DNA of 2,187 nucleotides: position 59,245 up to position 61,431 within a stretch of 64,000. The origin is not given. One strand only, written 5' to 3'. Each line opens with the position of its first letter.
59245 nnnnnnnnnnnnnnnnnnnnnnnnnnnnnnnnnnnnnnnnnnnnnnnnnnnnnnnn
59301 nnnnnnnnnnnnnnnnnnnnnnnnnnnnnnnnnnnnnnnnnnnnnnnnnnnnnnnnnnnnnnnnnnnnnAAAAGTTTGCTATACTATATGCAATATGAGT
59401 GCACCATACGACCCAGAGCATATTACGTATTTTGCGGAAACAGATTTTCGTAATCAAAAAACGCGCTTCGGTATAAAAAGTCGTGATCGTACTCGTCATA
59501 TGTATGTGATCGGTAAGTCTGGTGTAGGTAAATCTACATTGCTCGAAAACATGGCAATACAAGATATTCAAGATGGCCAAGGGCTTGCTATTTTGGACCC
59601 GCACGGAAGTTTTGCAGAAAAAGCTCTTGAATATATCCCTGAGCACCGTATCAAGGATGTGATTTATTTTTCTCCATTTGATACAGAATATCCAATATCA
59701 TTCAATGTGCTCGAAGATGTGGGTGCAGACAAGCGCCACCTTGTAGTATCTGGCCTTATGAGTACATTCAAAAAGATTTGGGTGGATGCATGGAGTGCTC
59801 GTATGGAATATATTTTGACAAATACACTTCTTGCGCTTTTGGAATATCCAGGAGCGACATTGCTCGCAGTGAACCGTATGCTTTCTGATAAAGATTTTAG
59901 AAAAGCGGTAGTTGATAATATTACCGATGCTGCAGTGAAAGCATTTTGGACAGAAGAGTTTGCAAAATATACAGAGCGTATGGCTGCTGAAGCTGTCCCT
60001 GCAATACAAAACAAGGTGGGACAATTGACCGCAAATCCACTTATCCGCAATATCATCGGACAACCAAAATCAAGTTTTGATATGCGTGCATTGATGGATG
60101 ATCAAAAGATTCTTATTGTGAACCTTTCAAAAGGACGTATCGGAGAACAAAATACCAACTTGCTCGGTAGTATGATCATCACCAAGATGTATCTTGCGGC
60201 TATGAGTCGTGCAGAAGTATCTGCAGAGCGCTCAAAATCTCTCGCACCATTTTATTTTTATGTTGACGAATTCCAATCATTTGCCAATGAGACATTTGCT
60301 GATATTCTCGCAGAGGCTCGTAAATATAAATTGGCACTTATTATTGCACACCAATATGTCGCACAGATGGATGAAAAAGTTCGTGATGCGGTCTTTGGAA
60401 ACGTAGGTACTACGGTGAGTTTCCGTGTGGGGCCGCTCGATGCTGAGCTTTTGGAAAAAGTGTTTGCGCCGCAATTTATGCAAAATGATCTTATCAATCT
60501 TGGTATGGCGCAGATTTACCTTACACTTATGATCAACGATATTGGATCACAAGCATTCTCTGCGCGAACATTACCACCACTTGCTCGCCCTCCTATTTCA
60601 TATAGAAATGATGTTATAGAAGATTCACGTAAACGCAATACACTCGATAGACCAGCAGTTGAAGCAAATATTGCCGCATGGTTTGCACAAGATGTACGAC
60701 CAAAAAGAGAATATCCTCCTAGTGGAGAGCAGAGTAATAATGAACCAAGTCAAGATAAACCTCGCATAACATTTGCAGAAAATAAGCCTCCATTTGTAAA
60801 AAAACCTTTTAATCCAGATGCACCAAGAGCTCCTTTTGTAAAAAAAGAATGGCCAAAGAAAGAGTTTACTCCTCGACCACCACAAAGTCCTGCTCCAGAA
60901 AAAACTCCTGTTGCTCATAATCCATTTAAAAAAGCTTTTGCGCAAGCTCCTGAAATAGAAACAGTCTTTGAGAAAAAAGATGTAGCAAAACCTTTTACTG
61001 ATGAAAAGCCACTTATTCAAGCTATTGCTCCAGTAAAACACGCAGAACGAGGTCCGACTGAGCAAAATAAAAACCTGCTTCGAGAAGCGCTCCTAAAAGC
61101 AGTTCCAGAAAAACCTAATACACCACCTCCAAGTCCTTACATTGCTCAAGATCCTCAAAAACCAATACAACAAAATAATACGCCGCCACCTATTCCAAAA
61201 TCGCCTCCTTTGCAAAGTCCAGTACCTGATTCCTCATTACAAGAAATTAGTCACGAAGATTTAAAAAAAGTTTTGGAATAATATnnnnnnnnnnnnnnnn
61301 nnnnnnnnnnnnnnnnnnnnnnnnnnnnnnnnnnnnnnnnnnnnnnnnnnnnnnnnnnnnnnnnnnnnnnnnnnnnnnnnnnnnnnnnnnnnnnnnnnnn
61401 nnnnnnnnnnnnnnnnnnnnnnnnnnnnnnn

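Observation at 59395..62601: TM-less VirD4/TraG-like ATPase with proline-rich tail adjacent to a lamin-tail-domain surface protein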

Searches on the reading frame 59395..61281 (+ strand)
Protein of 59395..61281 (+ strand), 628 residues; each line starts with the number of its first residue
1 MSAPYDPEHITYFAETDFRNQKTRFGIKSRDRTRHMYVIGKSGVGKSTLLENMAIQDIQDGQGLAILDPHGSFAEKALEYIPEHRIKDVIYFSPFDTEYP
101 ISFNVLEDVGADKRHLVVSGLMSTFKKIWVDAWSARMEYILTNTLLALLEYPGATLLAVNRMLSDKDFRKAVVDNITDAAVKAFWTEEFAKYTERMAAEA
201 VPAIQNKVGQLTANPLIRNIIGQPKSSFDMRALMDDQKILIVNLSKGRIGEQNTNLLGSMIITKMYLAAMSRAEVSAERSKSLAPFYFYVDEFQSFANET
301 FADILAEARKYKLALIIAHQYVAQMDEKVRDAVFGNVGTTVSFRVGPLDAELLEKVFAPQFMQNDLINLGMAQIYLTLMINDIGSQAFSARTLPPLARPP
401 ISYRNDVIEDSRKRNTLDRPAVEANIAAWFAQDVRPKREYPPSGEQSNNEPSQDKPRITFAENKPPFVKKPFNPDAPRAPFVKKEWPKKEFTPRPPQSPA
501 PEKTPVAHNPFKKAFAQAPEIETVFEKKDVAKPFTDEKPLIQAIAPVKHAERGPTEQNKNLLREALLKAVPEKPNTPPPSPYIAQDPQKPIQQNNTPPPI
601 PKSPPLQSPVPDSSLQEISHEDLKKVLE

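Call 3: search_protein_families(library=pfam, proteins=[window:59395-61281:+], max_evalue=0.01)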
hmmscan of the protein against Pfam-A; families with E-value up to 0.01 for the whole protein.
window:59395-61281:+ (628 aa): 8 families
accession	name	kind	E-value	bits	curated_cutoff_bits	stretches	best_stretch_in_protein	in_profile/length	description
PF10412.15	TrwB_AAD_bind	-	5.2e-12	45.8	20.5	1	28-345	10-310/387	Type IV secretion-system coupling protein DNA-binding domain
PF02534.20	T4SS-DNA_transf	-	2.8e-10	40.1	20.1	1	25-328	44-347/468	Type IV secretory system Conjugative DNA transfer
PF01935.23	DUF87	-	8.2e-06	26.5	23.2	1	30-252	20-209/220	Helicase HerA, central domain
PF12696.13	TraG-D_C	-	1.9e-05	25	22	1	285-347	1-66/126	TraM recognition site of TraD and TraG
PF13191.12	AAA_16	-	0.0017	19.4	32.6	0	29-54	20-45/167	AAA ATPase domain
PF13401.12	AAA_22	-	0.0017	19.1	27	0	32-60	4-32/130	AAA domain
PF03193.22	RsgA_GTPase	-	0.0037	17.5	30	1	27-56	100-129/174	RsgA GTPase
PF19044.6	P-loop_TraG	-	0.0058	15.8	25.8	0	33-105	29-93/413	TraG P-loop domain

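Call 4: search_protein_families(library=ncbifam, proteins=[window:59395-61281:+], max_evalue=0.01)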
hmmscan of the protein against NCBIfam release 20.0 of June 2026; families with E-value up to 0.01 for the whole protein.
window:59395-61281:+ (628 aa): 7 families
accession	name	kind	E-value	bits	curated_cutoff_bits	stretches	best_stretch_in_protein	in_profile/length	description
NF045973.1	conju_CD1115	equivalog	7e-11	41.6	250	1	29-346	20-358/442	VirD4-like conjugal transfer protein, CD1115 family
TIGR03743.1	SXT_TraD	subfamily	1.7e-10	40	366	2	28-71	170-213/636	conjugative transfer system coupling protein TraD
NF053655.1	CedD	equivalog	5.5e-07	28.6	600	1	20-80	208-268/527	DNA-translocating ATPase CedD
TIGR03754.1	conj_TOL_TraD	equivalog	2.8e-06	26.2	647.55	1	26-71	173-218/643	type IV conjugative transfer system coupling protein TraD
NF041447.1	TrbC_conju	equivalog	0.00024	19.7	800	0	228-341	363-489/685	F-type conjugative transfer protein TrbC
TIGR02759.1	TraD_Ftype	equivalog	0.00098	18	521.35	0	286-343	409-471/566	type IV conjugative transfer system coupling protein TraD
NF045975.1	VirB4_plasma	equivalog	0.0024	15.6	590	1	28-73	509-555/894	Mbov_0397 family ICE element conjugal transfer ATPase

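Call 5: search_solved_structures(query=window:59395-61281:+, max_evalue=1, show_alignments=2)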
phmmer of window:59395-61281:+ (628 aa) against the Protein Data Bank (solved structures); distinct sequences matched with E-value up to 1: 2.
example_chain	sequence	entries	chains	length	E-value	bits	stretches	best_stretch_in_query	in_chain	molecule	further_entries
1gl6_A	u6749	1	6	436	0.0027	19.8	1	30-77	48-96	ATPASE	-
1e9r_A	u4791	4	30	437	0.0027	19.8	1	30-77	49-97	CONJUGAL TRANSFER PROTEIN TRWB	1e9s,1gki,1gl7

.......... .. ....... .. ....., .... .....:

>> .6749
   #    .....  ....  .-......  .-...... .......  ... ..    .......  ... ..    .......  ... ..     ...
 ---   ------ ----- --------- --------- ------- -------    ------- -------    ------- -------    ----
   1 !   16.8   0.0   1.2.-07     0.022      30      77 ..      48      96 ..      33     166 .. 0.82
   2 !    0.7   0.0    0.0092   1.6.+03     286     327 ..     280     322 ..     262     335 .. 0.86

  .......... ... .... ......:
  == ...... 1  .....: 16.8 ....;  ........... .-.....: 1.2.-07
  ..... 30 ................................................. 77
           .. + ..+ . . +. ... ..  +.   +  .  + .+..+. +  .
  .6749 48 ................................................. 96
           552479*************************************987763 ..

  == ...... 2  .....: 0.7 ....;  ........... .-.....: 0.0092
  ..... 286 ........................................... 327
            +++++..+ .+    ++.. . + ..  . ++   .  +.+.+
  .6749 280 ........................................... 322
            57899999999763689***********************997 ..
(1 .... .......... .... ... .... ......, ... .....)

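Call 9: find_homologous_proteins(query=window:59395-61281:+, max_evalue=0.00001)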
Query window:59395-61281:+ (628 aa): 8000 proteins with E <= 0.00001 among 8000 candidates; the best 120 are listed.
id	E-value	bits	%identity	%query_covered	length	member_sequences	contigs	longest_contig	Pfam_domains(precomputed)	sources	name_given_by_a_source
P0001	0.0e+0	1314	94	100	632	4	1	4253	PF10412.16,PF01935.24,PF02534.21,PF12696.14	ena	-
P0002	0.0e+0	1052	77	100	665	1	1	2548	PF10412.16,PF02534.21,PF12696.14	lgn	-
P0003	0.0e+0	1026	72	100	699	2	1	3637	PF10412.16,PF02534.21,PF12696.14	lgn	-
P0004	0.0e+0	1015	71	100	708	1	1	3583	PF10412.16,PF02534.21,PF12696.14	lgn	-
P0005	0.0e+0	1013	74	100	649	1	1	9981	PF10412.16,PF02534.21,PF12696.14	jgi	jgi:energy-coupling factor transporter ATP-binding protein EcfA2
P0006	2.9e-259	880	67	91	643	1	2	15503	PF10412.16,PF01935.24,PF02534.21,PF12696.14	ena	-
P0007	3.7e-259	880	65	100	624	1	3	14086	PF10412.16,PF01935.24,PF02534.21,PF12696.14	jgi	jgi:hypothetical protein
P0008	1.1e-258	878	70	91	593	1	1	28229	PF10412.16,PF01935.24,PF02534.21,PF12696.14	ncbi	-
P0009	2.3e-256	871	65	100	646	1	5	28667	PF10412.16,PF01935.24,PF02534.21,PF12696.14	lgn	-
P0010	6.3e-256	869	66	100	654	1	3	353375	PF10412.16,PF01935.24,PF02534.21,PF12696.14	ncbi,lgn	-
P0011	1.4e-255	868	64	100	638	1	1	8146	PF10412.16,PF02534.21,PF12696.14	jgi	jgi:hypothetical protein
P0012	1.6e-255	868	65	100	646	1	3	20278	PF10412.16,PF01935.24,PF02534.21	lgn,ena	-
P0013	7.2e-255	866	66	100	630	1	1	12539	PF10412.16,PF01935.24,PF02534.21,PF12696.14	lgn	-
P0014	3.6e-254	863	63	100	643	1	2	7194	PF10412.16,PF01935.24,PF02534.21,PF12696.14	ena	-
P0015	1.6e-253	861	65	100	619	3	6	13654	PF10412.16,PF02534.21,PF12696.14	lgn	-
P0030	3.8e-251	853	65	100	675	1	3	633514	PF10412.16,PF01935.24,PF02534.21,PF12696.14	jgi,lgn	jgi:hypothetical protein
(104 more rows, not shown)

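Call 25: search_protein_families(library=padloc, proteins=[window:59395-61281:+], max_evalue=0.01)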
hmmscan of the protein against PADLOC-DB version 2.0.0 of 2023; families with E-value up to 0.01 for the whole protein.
window:59395-61281:+ (628 aa): 7 families
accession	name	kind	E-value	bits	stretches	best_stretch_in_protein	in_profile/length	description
PDLC04140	mad8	-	1.9e-15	55.2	1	33-332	27-244/314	mads_8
PDLC04103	HerA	-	2e-06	24.4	0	33-80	172-219/579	-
PDLC04235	PDC-M01A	-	0.00016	18.7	1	29-196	182-350/510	-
PDLC04236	PDC-M01A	-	0.00024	18.3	1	37-196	67-229/388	-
PDLC04105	HerA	-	0.00032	17.4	0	33-87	166-221/576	-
PDLC01055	HerA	-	0.0016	15.3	1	34-80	158-206/532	Type III coevolved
PDLC00303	PtuA1|PtuA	-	0.009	13.1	0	38-67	17-46/386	AAA ATPase domain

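Call 26: search_protein_families(library=phrogs, proteins=[window:59395-61281:+], max_evalue=0.01)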
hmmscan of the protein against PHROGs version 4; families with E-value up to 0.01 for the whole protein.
window:59395-61281:+ (628 aa): 3 families
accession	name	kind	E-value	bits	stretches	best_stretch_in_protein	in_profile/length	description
phrog_5156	-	unknown function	7.6e-51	174.1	1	20-405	397-782/824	-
phrog_7035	-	unknown function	1.6e-11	44.3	2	224-329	444-546/969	-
phrog_2666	-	head and packaging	3.6e-07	30.2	1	27-79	315-367/555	terminase large subunit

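Call 44: predict_structure(alignment_id=A3)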
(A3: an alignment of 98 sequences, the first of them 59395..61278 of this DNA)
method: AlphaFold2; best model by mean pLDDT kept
length: 628 residues; sequences in the alignment: 98
mean_pLDDT: 71.9   pTM: 0.65
mean pLDDT of the five models: 71.9, 68.8, 68.4, 62.9, 56.6
residues with pLDDT >= 90: 185; 70-90: 188; 50-70: 95; < 50: 160
segments of 3 or more residues with pLDDT < 50: 365-371, 378-384, 447-465, 467-471, 480-493, 495-498, 500-509, 517-534, 544-549, 551-554, 570-617
pLDDT, mean of each block of 10 residues (from residue 1): 73 72 77 80 81 92 93 94 97 93 91 89 86 89 96 93 93 95 92 74 90 90 94 95 84 87 90 84 90 72 76 86 74 73 59 50 49 48 50 83 97 96 93 66 48 42 43 54 45 47 46 46 36 49 49 59 65 41 40 36 38 50 70
secondary structure, 60 per line:
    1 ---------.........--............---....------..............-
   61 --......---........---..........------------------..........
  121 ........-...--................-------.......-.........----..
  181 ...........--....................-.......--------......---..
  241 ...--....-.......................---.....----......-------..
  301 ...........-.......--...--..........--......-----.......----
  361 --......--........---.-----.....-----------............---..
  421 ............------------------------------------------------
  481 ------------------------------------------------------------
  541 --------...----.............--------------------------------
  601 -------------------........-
elements in order (helices of 4 or more, strands of 3 or more residues): E10-18 E21-28 H29-32 E36-39 H46-59 E63-68 H72-79 H83-88 E89-92 H111-128 H135-150 H158-164 H166-174 H179-191 H194-213 H215-221 H230-235 E239-243 H246-249 H251-273 H277-281 E286-291 H299-311 E313-319 H327-336 E339-344 H350-356 H363-368 E371-378 E388-392 H404-415 H419-432 H556-568 H620-627

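Call 47: fold_search(model_id=the predicted structure, library=pdb)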
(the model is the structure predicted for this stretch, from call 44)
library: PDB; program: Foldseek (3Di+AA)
matches with E <= 10: 1095; with E <= 0.001: 76
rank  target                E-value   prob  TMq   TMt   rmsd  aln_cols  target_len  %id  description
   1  6sz9_A                3.2e-11  1.00  0.39  0.50  15.8       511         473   14  Type IV Coupling Complex (T4CC) from L. pneumophila. (released 2020-05-13)
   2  9x1m_A                3.4e-11  1.00  0.34  0.37   9.9       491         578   14  The cryo-EM structure of HerA-NurA complex with AMPPNP and dsDNA from Thermococcus kodakarensis (released 2026-02-04)
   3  4d2i_B                1.8e-10  1.00  0.33  0.43   9.6       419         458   14  Crystal structure of the HerA hexameric DNA translocase from Sulfolobus solfataricus bound to AMP-PNP (released 2014-12-03)
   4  1e9s_L                2.3e-10  1.00  0.40  0.56   7.2       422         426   14  Bacterial conjugative coupling protein TrwBdeltaN70. Unbound monoclinic form. (released 2001-02-06)
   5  4d2i_A                2.5e-10  1.00  0.33  0.43   9.6       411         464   14  Crystal structure of the HerA hexameric DNA translocase from Sulfolobus solfataricus bound to AMP-PNP (released 2014-12-03)
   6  1e9s_J                3.6e-10  1.00  0.40  0.56   8.3       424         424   15  Bacterial conjugative coupling protein TrwBdeltaN70. Unbound monoclinic form. (released 2001-02-06)
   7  8dol_A                3.8e-10  1.00  0.41  0.47   9.7       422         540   12  Mechanism of regulation of the Helicobacter pylori Cagbeta ATPase by CagZ (released 2023-02-15)
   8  1e9r_G                4.0e-10  1.00  0.38  0.55   7.2       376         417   15  Bacterial conjugative coupling protein TrwBdeltaN70. Trigonal form in complex with sulphate. (released 2001-02-06)
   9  1e9s_E                6.3e-10  1.00  0.37  0.53   8.9       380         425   14  Bacterial conjugative coupling protein TrwBdeltaN70. Unbound monoclinic form. (released 2001-02-06)
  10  1e9s_I                7.0e-10  1.00  0.39  0.55   8.2       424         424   13  Bacterial conjugative coupling protein TrwBdeltaN70. Unbound monoclinic form. (released 2001-02-06)
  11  1gl7_B                7.8e-10  1.00  0.41  0.58   6.8       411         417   15  Plasmid coupling protein TrwB in complex with the non-hydrolisable ATP-analogue ADPNP. (released 2002-05-16)
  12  1e9s_K                9.5e-10  1.00  0.39  0.55   7.9       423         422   15  Bacterial conjugative coupling protein TrwBdeltaN70. Unbound monoclinic form. (released 2001-02-06)
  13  1gl6_A                1.1e-09  1.00  0.40  0.57   8.0       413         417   16  Plasmid coupling protein TrwB in complex with the non-hydrolysable GTP analogue GDPNP (released 2002-05-16)
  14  8dol_D                1.2e-09  1.00  0.40  0.47  13.5       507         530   11  Mechanism of regulation of the Helicobacter pylori Cagbeta ATPase by CagZ (released 2023-02-15)
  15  1e9s_B                1.5e-09  1.00  0.39  0.55   8.2       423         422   15  Bacterial conjugative coupling protein TrwBdeltaN70. Unbound monoclinic form. (released 2001-02-06)
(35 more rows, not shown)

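Call 50: search_solved_structures(query=A3, max_evalue=0.01, show_alignments=2)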
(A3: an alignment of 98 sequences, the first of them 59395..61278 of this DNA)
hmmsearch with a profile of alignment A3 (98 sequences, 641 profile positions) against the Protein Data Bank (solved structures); distinct sequences matched with E-value up to 0.01: 2.
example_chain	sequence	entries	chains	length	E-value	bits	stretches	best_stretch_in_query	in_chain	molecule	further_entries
1gl6_A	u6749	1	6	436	0.004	19.2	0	33-76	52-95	ATPASE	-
1e9r_A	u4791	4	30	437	0.004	19.2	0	33-76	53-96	CONJUGAL TRANSFER PROTEIN TRWB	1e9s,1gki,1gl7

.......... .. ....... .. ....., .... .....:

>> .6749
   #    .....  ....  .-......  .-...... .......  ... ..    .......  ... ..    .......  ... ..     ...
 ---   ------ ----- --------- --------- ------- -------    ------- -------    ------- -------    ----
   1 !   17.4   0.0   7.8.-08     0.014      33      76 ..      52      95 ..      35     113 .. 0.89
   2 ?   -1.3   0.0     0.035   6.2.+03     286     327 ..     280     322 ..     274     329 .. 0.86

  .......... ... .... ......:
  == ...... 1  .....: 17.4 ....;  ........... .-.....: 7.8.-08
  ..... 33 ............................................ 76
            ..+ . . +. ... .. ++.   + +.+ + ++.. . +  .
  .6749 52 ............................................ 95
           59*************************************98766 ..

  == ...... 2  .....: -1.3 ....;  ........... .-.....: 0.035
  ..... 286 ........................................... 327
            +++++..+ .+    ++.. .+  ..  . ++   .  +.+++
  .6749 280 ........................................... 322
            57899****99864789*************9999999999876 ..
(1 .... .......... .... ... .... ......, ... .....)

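Call 52: fold_search(model_id=the predicted structure, library=viral)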
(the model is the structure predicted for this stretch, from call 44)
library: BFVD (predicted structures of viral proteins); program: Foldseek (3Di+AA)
matches with E <= 10: 169; with E <= 0.001: 13
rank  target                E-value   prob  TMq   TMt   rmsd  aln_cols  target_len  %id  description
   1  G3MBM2                1.3e-23  1.00  0.52  0.41  16.4       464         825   25  Gp156 [Bacillus phage G]
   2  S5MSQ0                5.4e-22  1.00  0.55  0.39  11.8       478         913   19  Lipid A export ATP-binding/permease protein Msb [Bacillus phage JL]
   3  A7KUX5                1.0e-18  1.00  0.48  0.38  11.3       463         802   18  (no name in the UniProt tables at hand)
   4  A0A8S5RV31            2.5e-12  1.00  0.38  0.32  16.9       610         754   13  Conjugal transfer protein [Siphoviridae sp. ctHip2]
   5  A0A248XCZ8            9.5e-09  1.00  0.39  0.48   8.6       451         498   12  Helicase HerA-like C-terminal domain-containing protein [Klebsiella phage YMC16/01/N133_KPN_BP]
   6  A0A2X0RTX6            5.3e-06  1.00  0.21  0.35  19.6       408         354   10  B354L [African swine fever virus]
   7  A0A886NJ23            2.3e-05  1.00  0.21  0.30  21.0       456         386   12  (no name in the UniProt tables at hand)
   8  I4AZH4                8.2e-05  1.00  0.20  0.15  19.5       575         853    9  (no name in the UniProt tables at hand)
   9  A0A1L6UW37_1          1.2e-04  0.89  0.10  0.06  40.0       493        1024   13  (no name in the UniProt tables at hand)
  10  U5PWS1                1.4e-04  1.00  0.23  0.55   7.3       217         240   13  Uncharacterized protein [Bacillus phage Slash]
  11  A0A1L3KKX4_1          4.4e-04  0.77  0.10  0.05  48.6       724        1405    9  (no name in the UniProt tables at hand)
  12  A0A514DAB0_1          5.1e-04  0.77  0.10  0.06  48.7       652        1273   10  Genome polyprotein [Picornavirales sp.]
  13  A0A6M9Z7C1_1          8.9e-04  0.63  0.10  0.07  28.9       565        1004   10  Genome polyprotein [Picornavirales sp.]
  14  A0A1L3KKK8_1          1.0e-03  0.54  0.12  0.08  39.7       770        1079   12  (no name in the UniProt tables at hand)
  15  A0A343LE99            1.1e-03  1.00  0.18  0.29  15.8       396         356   12  Replicative DNA helicase [Leptospira phage LE3]
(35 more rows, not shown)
